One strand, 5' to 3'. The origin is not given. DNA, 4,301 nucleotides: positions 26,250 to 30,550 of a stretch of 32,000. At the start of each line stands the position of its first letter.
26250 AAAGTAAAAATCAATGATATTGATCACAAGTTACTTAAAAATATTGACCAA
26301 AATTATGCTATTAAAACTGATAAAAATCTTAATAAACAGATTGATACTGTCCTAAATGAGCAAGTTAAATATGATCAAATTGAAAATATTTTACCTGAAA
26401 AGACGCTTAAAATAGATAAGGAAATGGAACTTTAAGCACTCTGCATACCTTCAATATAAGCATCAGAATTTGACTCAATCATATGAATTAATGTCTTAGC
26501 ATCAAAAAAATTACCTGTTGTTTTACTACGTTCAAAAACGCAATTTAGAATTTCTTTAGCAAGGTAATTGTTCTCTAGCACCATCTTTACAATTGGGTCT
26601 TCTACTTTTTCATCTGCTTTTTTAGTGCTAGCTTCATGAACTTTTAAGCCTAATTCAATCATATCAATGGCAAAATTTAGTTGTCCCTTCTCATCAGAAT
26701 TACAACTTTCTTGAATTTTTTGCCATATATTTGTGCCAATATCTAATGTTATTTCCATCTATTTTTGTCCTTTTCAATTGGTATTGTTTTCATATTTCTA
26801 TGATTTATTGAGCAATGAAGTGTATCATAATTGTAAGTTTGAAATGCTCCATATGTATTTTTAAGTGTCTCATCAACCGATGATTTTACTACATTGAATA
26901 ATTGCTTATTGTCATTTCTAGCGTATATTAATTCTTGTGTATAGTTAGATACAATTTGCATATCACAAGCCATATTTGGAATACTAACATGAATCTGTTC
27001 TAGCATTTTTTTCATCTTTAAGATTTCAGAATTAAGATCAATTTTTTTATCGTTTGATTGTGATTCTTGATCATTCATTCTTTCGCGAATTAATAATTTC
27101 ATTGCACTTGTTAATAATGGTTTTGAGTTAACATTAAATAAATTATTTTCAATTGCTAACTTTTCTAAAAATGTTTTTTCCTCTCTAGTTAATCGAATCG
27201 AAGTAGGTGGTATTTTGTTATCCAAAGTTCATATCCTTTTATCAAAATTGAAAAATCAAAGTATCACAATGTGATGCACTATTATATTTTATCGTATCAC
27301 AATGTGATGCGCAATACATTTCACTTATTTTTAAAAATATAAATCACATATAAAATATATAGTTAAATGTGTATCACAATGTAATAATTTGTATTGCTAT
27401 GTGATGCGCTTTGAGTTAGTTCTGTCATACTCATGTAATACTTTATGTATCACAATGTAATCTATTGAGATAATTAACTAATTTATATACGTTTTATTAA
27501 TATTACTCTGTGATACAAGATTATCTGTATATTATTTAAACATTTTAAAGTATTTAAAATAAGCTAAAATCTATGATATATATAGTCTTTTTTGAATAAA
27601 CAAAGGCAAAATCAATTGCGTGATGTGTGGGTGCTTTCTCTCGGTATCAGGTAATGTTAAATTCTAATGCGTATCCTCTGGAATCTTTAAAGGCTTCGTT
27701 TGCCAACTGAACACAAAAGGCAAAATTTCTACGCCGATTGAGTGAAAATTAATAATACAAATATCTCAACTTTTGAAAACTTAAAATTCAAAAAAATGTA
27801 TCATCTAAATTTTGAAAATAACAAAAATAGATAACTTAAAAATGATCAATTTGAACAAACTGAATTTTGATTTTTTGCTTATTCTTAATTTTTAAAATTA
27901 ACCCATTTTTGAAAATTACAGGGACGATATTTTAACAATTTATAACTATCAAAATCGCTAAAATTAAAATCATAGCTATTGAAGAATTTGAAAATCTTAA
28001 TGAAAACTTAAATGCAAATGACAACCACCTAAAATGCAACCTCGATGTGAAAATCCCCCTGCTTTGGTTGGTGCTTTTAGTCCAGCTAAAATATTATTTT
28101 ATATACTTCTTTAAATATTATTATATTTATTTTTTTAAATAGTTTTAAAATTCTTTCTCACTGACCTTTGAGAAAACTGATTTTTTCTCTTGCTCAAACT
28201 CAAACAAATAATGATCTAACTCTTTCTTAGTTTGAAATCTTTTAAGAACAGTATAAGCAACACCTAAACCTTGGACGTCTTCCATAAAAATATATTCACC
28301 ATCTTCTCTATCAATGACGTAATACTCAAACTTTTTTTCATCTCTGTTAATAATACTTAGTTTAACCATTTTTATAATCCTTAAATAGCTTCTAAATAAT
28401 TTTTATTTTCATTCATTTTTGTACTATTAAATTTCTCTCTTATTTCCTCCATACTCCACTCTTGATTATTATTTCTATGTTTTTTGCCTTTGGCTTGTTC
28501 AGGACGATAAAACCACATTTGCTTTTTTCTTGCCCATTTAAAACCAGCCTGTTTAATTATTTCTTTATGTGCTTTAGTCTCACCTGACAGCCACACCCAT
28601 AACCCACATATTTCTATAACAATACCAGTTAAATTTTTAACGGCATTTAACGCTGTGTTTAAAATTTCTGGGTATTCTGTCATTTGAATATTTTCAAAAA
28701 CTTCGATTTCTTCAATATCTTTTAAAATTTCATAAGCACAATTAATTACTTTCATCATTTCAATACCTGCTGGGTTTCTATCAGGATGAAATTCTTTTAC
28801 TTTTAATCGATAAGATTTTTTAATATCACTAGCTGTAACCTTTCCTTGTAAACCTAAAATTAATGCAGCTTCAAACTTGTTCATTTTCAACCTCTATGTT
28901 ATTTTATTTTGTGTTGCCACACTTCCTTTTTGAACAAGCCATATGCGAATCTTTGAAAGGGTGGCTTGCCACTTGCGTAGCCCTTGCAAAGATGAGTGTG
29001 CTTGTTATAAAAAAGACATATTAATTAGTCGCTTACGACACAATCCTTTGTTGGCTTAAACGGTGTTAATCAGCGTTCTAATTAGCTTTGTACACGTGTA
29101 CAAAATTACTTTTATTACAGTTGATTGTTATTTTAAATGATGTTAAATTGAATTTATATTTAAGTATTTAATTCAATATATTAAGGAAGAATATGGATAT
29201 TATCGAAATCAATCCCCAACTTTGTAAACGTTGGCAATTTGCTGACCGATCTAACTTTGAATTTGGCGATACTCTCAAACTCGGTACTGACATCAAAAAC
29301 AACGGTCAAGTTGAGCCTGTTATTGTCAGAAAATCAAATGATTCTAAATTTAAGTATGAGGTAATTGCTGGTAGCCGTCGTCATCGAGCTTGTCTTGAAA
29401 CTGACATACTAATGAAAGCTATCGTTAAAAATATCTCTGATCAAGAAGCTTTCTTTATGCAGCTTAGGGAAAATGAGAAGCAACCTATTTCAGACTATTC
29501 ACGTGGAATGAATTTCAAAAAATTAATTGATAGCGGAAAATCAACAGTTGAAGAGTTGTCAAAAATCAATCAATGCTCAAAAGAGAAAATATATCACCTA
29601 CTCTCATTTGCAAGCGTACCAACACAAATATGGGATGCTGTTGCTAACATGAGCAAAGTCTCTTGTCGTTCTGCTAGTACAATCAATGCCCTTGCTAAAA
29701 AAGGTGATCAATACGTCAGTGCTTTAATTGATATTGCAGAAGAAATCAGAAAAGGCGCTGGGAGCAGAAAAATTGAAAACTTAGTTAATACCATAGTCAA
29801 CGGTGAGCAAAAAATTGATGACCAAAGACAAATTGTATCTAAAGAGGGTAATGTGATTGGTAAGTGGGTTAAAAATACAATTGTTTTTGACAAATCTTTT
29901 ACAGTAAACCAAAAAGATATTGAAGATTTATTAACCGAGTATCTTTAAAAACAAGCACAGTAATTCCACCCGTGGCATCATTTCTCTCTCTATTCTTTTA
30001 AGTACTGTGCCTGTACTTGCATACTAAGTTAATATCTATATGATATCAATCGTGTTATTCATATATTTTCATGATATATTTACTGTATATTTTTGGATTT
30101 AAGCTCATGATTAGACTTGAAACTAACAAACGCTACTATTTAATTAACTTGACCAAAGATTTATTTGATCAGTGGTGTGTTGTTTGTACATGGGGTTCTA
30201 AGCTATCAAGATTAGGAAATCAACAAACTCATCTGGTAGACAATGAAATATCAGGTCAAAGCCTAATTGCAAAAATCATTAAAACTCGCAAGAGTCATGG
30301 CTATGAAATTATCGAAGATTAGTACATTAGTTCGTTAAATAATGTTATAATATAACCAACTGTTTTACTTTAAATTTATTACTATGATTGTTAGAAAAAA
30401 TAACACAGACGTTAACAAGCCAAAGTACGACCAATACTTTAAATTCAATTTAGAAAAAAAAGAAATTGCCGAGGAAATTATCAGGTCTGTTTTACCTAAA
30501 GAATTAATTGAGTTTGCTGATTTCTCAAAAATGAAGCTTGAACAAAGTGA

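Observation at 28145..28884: J-domain protein plus 74-aa partner as the oriT-proximal leading-region operon (possible hijack of recipient Hsp70)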

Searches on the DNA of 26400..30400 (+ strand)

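Call 5: search_dna_similar(query=window:26400-30400:+, collection=plasmids, mode=near, max_rows=20)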
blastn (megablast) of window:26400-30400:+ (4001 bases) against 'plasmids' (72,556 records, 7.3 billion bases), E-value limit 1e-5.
No match.

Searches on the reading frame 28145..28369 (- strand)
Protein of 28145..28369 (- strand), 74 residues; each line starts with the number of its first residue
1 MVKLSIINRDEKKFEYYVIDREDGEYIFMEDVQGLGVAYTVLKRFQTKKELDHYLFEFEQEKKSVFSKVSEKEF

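Call 4: search_protein_families(library=pfam, proteins=[window:28145-28369:-], max_evalue=0.01)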
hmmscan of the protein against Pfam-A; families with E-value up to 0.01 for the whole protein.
window:28145-28369:- (74 aa): 0 families

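Call 6: search_protein_families(library=ncbifam, proteins=[window:28145-28369:-], max_evalue=0.01)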
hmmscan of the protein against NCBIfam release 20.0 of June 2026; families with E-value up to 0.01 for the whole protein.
window:28145-28369:- (74 aa): 0 families

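Call 8: search_dna_similar(query=window:28145-28369:-, collection=plasmids, mode=protein, max_rows=30, max_evalue=0.01)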
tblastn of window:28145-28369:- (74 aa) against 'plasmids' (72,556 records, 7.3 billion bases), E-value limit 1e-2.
No match.

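Call 23: search_protein_families(library=pfam, proteins=[window:28145-28369:-], max_evalue=10)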
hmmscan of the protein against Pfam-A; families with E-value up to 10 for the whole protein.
window:28145-28369:- (74 aa): 0 families

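Call 24: search_protein_families(library=phrogs, proteins=[window:28145-28369:-], max_evalue=0.01)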
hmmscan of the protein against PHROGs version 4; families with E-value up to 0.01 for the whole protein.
window:28145-28369:- (74 aa): 0 families

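Call 39: find_homologous_proteins(query=window:28145-28369:-, max_evalue=0.01)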
Query window:28145-28369:- (74 aa): 2 proteins with E <= 0.01 among 2 candidates.
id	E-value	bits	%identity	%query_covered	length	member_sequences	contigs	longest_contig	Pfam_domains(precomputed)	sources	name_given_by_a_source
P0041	1.0e-33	132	88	100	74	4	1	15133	-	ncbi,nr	ncbi:hypothetical protein L3V86_09365 [Thiotrichales bacterium 19S11-10]|nr:hypothetical protein [Th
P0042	8.5e-30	119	92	85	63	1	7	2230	-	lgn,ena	-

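Call 41: find_encoding_contigs(protein=P0041, flank=8000, max_places=3)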
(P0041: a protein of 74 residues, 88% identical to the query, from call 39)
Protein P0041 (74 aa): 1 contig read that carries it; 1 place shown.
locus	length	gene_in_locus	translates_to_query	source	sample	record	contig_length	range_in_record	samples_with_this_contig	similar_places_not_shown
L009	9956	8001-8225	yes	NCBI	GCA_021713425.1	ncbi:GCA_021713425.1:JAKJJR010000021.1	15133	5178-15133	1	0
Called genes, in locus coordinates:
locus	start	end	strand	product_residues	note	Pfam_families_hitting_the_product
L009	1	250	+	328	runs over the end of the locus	-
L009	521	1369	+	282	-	-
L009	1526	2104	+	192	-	PF00239:Resolvase, PF02796:HTH_7 (weak)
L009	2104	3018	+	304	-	-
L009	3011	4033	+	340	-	PF01636:APH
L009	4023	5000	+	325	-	PF01636:APH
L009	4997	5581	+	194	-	PF13523:Acetyltransf_8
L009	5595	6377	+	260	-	PF01209:Ubie_methyltran, PF05175:MTS (weak), PF05724:TPMT (weak), PF13489:Methyltransf_23, PF13847:Methyltransf_31, PF08241:Methyltransf_11, PF08242:Methyltransf_12, PF13649:Methyltransf_25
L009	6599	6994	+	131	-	PF00132:Hexapep, PF14602:Hexapep_2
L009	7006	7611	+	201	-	PF13302:Acetyltransf_3, PF13420:Acetyltransf_4 (weak), PF00583:Acetyltransf_1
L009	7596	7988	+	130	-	-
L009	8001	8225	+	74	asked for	-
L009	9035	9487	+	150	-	-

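Call 74: search_protein_families(library=pfam, proteins=[L009:7596-7988:+], max_evalue=0.01)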
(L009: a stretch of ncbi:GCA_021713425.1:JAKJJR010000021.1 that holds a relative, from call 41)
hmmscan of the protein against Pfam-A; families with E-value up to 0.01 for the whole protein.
L009:7596-7988:+ (130 aa): 0 families

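Call 82: find_encoding_contigs(protein=P0042, flank=3000, max_places=4)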
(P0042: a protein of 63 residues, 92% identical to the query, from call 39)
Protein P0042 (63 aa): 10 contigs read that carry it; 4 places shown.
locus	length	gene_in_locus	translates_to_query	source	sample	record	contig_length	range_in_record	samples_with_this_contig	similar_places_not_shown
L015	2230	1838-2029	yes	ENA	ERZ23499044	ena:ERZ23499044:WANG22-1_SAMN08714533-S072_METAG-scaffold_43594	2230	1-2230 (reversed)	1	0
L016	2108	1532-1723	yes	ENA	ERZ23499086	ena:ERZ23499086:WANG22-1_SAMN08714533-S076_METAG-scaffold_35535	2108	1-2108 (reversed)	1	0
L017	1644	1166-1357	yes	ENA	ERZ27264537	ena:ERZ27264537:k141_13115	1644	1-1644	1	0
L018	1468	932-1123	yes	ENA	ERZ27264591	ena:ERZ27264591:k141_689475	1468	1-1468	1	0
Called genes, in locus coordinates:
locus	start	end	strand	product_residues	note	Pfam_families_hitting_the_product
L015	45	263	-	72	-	-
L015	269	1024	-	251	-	PF02195:ParB_N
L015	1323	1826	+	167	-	PF00226:DnaJ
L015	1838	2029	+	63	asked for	-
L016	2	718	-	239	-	?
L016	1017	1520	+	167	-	PF00226:DnaJ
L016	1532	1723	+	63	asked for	-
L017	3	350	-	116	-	?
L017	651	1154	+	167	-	PF00226:DnaJ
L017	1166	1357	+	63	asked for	-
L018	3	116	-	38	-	?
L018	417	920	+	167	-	PF00226:DnaJ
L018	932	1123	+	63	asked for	-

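Call 85: predict_structure(alignment_id=A6)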
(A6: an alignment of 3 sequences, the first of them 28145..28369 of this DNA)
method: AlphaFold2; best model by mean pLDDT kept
length: 74 residues; sequences in the alignment: 3
mean_pLDDT: 74.4   pTM: 0.61
mean pLDDT of the five models: 74.4, 71.4, 66.8, 64.7, 61.6
residues with pLDDT >= 90: 9; 70-90: 36; 50-70: 21; < 50: 8
segments of 3 or more residues with pLDDT < 50: 67-74
pLDDT, mean of each block of 10 residues (from residue 1): 66 78 86 72 90 86 57 39
secondary structure, 60 per line:
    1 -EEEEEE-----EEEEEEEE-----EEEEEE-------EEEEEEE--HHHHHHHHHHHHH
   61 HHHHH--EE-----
elements in order: E2-7 E13-20 E26-31 E39-45 H48-65

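Call 89: fold_search(model_id=the predicted structure, library=pdb)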
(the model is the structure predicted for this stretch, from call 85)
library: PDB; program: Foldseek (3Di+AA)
matches with E <= 10: 301; with E <= 0.001: 0
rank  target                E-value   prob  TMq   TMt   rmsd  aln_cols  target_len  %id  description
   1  8qyq_B                8.1e-01  0.18  0.24  0.04   5.5        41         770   12  Beta-cardiac myosin S1 fragment in the pre-powerstroke state complexed to Mavacamten (released 2023-12-13)
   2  6ysy_A                8.1e-01  0.16  0.23  0.04   5.7        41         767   17  Skeletal Myosin bound to MPH-220, MgADP-VO4 (released 2021-03-03)
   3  7uwz_MODEL_1_A        1.1e+00  0.23  0.27  0.30   5.0        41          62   10  NMR solution structure of the De novo designed small beta-barrel protein 33_bp_sh3 (released 2023-03-22)
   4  6lvb_B                1.2e+00  0.77  0.47  0.30   2.6        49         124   26  Structure of Dimethylformamidase, tetramer (released 2020-06-03)
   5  6lvv_B                1.3e+00  0.75  0.46  0.30   2.6        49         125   26  N, N-dimethylformamidase (released 2020-08-12)
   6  3jcr_P                1.3e+00  0.12  0.24  0.21   8.6        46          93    4  3D structure determination of the human*U4/U6.U5* tri-snRNP complex (released 2016-03-09)
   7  4ii1_D                1.4e+00  0.14  0.24  0.15   6.3        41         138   17  Crystal structure of the zinc finger of ZGPAT (released 2013-02-13)
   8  9gz2                  1.4e+00  0.13  0.24  0.04   5.4        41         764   10  Beta-cardiac heavy meromyosin motor domain in the primed state complexed to mavacamten (released 2025-03-12)
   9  6l0v_A                1.5e+00  0.38  0.35  0.42   8.2        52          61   17  Structure of RLD2 BRX domain bound to LZY3 CCL motif (released 2020-02-05)
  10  6fsa_A                1.7e+00  0.13  0.24  0.04   5.5        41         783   12  Beta-Cardiac myosin post-rigor (released 2018-07-25)
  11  5n69_B                1.7e+00  0.12  0.23  0.04   5.6        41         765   12  Cardiac muscle myosin S1 fragment in the pre-powerstroke state co-crystallized with the activator Omecamtiv Mecarbil (released 2017-08-16)
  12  8q6t_H                1.8e+00  0.16  0.29  0.02   4.8        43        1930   12  Helical reconstruction of the relaxed thick filament from FIB milled left ventricular mouse myofibrils (released 2023-11-01)
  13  2x5c_B                2.0e+00  0.25  0.39  0.31   7.3        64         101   12  Crystal structure of hypothetical protein ORF131 from Pyrobaculum Spherical Virus (released 2010-07-21)
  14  4db1_B                2.0e+00  0.11  0.23  0.04   5.7        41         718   10  Cardiac human myosin S1dC, beta isoform complexed with Mn-AMPPNP (released 2012-01-25)
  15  5n69_A                2.0e+00  0.11  0.23  0.04   5.5        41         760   12  Cardiac muscle myosin S1 fragment in the pre-powerstroke state co-crystallized with the activator Omecamtiv Mecarbil (released 2017-08-16)
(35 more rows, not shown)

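Call 105: search_protein_families(library=padloc, proteins=[window:28145-28369:-], max_evalue=0.01)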
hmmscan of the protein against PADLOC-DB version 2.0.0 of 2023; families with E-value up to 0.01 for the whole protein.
window:28145-28369:- (74 aa): 0 families
